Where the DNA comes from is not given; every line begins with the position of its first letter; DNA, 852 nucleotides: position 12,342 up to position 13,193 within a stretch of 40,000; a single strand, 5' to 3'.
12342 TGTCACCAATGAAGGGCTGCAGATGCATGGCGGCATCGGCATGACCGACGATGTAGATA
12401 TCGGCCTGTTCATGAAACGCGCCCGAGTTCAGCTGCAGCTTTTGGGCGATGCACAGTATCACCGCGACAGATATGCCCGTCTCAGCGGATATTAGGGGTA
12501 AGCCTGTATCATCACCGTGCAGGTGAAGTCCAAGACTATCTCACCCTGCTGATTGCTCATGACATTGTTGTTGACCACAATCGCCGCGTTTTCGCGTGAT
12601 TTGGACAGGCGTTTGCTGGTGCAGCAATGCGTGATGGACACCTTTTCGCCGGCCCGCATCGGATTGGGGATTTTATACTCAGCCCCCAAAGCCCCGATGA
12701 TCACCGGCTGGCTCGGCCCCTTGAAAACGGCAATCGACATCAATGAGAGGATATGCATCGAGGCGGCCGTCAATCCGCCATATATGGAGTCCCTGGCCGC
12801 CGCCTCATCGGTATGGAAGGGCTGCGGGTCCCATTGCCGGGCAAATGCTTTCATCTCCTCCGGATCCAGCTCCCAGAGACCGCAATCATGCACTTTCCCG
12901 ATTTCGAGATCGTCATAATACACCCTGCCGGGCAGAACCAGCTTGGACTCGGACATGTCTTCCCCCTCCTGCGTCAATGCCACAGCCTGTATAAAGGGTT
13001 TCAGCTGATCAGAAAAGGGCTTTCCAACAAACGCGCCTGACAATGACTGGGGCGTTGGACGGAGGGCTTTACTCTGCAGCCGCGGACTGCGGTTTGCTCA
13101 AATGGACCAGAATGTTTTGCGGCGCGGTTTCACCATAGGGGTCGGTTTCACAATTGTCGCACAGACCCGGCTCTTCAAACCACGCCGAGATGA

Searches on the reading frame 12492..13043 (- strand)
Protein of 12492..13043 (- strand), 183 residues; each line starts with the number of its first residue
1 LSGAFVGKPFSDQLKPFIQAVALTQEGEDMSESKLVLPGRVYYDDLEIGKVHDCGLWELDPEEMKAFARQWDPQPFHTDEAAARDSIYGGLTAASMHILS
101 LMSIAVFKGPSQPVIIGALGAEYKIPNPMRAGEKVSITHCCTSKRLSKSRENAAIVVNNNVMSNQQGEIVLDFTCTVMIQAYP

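Call 8: search_protein_families(library=pfam, proteins=[window:12492-13043:-], max_evalue=0.01)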
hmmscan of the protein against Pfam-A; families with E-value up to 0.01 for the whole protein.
window:12492-13043:- (183 aa): 2 families
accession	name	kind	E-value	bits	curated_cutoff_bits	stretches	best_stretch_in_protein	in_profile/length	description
PF01575.25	MaoC_dehydratas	-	1.3e-08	34.9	27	1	59-152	18-112/123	MaoC like domain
PF13452.11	FAS1_DH_region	-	1.8e-07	31.8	22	1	63-172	18-131/132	FAS1-like, dehydratase domain region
